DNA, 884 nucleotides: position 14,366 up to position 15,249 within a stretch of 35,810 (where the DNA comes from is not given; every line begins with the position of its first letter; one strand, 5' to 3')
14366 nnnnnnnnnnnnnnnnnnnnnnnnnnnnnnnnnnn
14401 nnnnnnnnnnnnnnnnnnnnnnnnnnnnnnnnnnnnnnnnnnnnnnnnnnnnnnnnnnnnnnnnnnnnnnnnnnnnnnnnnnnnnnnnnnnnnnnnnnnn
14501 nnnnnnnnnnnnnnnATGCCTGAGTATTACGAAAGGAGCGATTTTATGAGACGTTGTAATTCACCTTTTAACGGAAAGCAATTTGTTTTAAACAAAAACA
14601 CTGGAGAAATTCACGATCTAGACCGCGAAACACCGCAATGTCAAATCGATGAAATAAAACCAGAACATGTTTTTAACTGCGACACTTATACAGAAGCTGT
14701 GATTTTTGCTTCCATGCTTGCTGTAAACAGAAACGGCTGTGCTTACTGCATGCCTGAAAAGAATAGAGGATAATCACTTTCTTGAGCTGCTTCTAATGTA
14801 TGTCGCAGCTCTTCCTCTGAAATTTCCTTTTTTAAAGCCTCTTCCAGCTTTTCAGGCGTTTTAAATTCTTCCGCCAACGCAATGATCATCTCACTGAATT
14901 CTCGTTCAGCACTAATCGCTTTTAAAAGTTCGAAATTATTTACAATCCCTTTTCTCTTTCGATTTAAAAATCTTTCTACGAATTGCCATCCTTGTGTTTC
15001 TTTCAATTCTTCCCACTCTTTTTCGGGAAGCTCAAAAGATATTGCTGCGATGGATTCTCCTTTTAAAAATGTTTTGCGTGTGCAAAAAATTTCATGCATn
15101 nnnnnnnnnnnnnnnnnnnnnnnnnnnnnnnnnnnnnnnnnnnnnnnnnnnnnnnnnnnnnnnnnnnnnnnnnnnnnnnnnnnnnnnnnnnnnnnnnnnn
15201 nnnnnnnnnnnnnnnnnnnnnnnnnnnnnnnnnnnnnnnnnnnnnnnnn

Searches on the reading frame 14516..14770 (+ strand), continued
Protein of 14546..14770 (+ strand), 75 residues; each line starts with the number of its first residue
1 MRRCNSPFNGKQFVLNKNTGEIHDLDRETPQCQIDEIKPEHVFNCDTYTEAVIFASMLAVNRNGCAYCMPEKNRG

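Call 21: predict_structure(alignment_id=A1)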
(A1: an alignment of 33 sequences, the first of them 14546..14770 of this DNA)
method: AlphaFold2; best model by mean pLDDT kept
length: 75 residues; sequences in the alignment: 33
mean_pLDDT: 94.3   pTM: 0.82
mean pLDDT of the five models: 94.3, 94.0, 93.9, 93.8, 93.5
residues with pLDDT >= 90: 69; 70-90: 5; 50-70: 1; < 50: 0
segments of 3 or more residues with pLDDT < 50: none
pLDDT, mean of each block of 10 residues (from residue 1): 89 97 95 94 97 96 95 90
secondary structure, 60 per line:
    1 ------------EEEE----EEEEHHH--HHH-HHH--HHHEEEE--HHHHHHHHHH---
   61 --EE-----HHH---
elements in order: E13-16 E21-24 E42-45 H48-57

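Call 29: search_protein_families(library=pfam, alignment_id=A2, max_evalue=10)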
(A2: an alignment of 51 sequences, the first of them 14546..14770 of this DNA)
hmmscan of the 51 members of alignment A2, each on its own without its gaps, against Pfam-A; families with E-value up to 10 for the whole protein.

A. member 1, window:14546-14770:+ (75 aa): 0 families

B. families by the number of members that match (of 51 scanned): 15 families
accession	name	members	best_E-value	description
PF02805.21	Ada_Zn_binding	3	0.0055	Metal binding domain of Ada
PF22389.2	Dcr1-like_dsRNA-bd_dom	1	0.014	Protein Dicer, dsRNA-binding domain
PF20274.4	cREC_REC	1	0.017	Cyclic-phosphate processing Receiver domain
PF12653.12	DUF3785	1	0.017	Protein of unknown function (DUF3785)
PF05732.17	RepL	1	0.023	Firmicute plasmid replication protein (RepL)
PF06094.17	GGACT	1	0.033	Gamma-glutamyl cyclotransferase, AIG2-like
PF09412.15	XendoU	1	0.04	Endoribonuclease XendoU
PF03622.19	IBV_3B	1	0.042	IBV 3B protein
PF12647.12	RNHCP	1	0.068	RNHCP domain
PF10655.14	DUF2482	1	0.07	Hypothetical protein of unknown function (DUF2482)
PF22333.2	Ago_PAZ_arc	1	0.09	Argonaute, PAZ domain, archaea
PF11467.13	LEDGF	1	0.098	Lens epithelium-derived growth factor (LEDGF)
PF09630.15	DUF2024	1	0.13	Domain of unknown function (DUF2024)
PF20445.3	RHS_N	1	0.19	Retrotransposon hot spot proteins N-terminal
PF07453.19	NUMOD1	1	0.2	NUMOD1 domain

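Call 30: search_protein_families(library=phrogs, proteins=[window:14546-14770:+], max_evalue=0.01)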
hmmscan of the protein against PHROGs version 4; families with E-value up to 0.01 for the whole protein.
window:14546-14770:+ (75 aa): 1 family
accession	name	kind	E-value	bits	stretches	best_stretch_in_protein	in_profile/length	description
phrog_28292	-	unknown function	3.8e-33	114.6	1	1-75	1-77/77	-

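Call 32: find_related_loci(query=A1, collection=viral_contigs, flank=5000)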
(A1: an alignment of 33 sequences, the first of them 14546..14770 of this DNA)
Query A1 (75 aa) in viral_contigs; peptide patterns used: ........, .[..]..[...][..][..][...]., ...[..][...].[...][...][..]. (x = any residue, [..] = any of these).
183 stretches matched a pattern; 108 encode a relative of the query (tblastn E <= 1e-3); the best 80 are kept; 80 distinct loci.
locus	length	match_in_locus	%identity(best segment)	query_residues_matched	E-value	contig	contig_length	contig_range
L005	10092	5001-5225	100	1-75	5e-50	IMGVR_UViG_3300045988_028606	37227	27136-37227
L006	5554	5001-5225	100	1-75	2e-49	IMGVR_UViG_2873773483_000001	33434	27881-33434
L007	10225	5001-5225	100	1-75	2e-49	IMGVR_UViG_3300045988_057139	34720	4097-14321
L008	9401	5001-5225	100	1-75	2e-49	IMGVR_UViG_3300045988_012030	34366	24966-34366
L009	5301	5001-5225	100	1-75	2e-49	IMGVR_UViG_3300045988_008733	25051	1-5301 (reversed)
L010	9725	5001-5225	100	1-75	2e-49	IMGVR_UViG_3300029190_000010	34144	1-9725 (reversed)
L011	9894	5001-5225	99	1-75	2e-49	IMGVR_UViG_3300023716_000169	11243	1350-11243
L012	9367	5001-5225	100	1-75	2e-49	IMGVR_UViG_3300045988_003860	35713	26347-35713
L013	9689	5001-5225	100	1-75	2e-49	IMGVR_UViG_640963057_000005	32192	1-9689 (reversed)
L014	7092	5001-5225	100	1-75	2e-49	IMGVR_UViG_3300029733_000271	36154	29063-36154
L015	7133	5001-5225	99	1-75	1e-48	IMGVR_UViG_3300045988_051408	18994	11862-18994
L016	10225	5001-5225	97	1-75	4e-48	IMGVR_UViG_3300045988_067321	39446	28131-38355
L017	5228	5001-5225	99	1-75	2e-48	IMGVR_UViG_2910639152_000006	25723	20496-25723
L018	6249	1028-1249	81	1-74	8e-41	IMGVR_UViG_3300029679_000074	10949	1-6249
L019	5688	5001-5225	73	1-75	2e-37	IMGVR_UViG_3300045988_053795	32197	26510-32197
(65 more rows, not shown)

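Call 64: search_protein_families(library=padloc, proteins=[window:14546-14770:+], max_evalue=0.01)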
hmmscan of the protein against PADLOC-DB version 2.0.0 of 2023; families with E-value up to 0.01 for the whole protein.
window:14546-14770:+ (75 aa): 0 families

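Call 72: fold_search(model_id=the predicted structure, library=viral)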
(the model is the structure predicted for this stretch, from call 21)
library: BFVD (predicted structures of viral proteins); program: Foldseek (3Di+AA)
matches with E <= 10: 56; with E <= 0.001: 1
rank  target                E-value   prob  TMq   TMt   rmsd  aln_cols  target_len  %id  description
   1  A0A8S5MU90            4.0e-04  1.00  0.55  0.79   1.9        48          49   52  Uncharacterized protein [Myoviridae sp. ctino4]
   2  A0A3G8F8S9            1.7e-02  0.99  0.54  0.62   7.5        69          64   20  (no name in the UniProt tables at hand)
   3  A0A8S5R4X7            2.3e-02  0.99  0.51  0.12   3.7        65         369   22  Double zinc ribbon protein [Siphoviridae sp. ctcMb1]
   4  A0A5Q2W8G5            1.5e+00  0.30  0.43  0.55   4.1        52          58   19  (no name in the UniProt tables at hand)
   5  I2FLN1                1.7e+00  0.25  0.43  0.36   6.1        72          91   15  Uncharacterized protein [Pseudomonas phage tf]
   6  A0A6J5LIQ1            1.9e+00  0.14  0.39  0.33   4.5        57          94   10  Uncharacterized protein [uncultured Caudovirales phage]
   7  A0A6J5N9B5            2.2e+00  0.06  0.29  0.20   5.2        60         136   12  GIY-YIG domain-containing protein [uncultured Caudovirales phage]
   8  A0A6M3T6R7            2.5e+00  0.20  0.41  0.14   3.9        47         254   13  (no name in the UniProt tables at hand)
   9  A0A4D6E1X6            2.5e+00  0.09  0.44  0.26   9.0        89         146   10  (no name in the UniProt tables at hand)
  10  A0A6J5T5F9            2.7e+00  0.06  0.25  0.21   5.3        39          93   26  Uncharacterized protein [uncultured Caudovirales phage]
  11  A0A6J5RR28            2.9e+00  0.08  0.27  0.15   4.8        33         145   24  Uncharacterized protein [uncultured Caudovirales phage]
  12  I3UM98                4.0e+00  0.04  0.27  0.12   5.9        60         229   15  Uncharacterized protein [Colwellia phage 9A]
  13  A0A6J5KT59            4.6e+00  0.09  0.40  0.10   6.5        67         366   15  Uncharacterized protein [uncultured Caudovirales phage]
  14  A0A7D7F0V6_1          4.6e+00  0.06  0.31  0.03   5.8        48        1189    8  (no name in the UniProt tables at hand)
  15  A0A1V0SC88            4.6e+00  0.02  0.24  0.14  10.2        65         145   12  Uncharacterized protein [Catovirus CTV1]
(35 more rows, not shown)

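Call 76: search_protein_families(library=pfam, proteins=[P0124, P0143, P0128], max_evalue=10)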
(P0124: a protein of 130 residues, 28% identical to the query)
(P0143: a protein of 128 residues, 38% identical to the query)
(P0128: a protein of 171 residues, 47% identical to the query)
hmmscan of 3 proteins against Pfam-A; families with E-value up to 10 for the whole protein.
P0124 (130 aa): 2 families
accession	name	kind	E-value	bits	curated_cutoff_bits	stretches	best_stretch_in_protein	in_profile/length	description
PF02627.25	CMD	-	0.13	12.7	23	1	111-129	29-46/84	Carboxymuconolactone decarboxylase family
PF21212.3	Dimerisation2-like_dom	-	0.15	12.8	27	1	13-50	24-61/72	Dimerisation2-like domain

P0143 (128 aa): 2 families
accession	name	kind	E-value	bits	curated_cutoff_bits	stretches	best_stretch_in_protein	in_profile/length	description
PF15176.11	LRR19-TM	-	0.031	14.8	27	1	4-55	18-69/115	Leucine-rich repeat family 19 TM domain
PF22986.3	Fn3_ELFN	-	0.053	13.9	27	1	47-100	12-64/85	ELFN1/ELFN2, fibronectin type-III domain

P0128 (171 aa): 0 families

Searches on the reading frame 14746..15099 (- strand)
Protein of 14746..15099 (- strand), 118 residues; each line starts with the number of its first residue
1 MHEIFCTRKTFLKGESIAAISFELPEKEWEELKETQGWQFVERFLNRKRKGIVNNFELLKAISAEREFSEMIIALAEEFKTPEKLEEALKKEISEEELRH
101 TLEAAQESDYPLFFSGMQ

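Call 4: search_protein_families(library=pfam, proteins=[window:14746-15099:-], max_evalue=1)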
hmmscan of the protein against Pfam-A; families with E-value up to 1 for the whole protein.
window:14746-15099:- (118 aa): 1 family
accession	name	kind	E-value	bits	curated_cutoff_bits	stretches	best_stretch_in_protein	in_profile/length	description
PF13476.12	AAA_23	-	0.15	13.1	27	1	27-107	107-181/201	AAA domain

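Call 30: search_protein_families(library=phrogs, proteins=[window:14746-15099:-], max_evalue=0.01)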
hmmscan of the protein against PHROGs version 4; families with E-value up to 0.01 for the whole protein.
window:14746-15099:- (118 aa): 0 families

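Call 64: search_protein_families(library=padloc, proteins=[window:14746-15099:-], max_evalue=0.01)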
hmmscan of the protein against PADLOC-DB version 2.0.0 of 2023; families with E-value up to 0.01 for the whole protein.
window:14746-15099:- (118 aa): 0 families
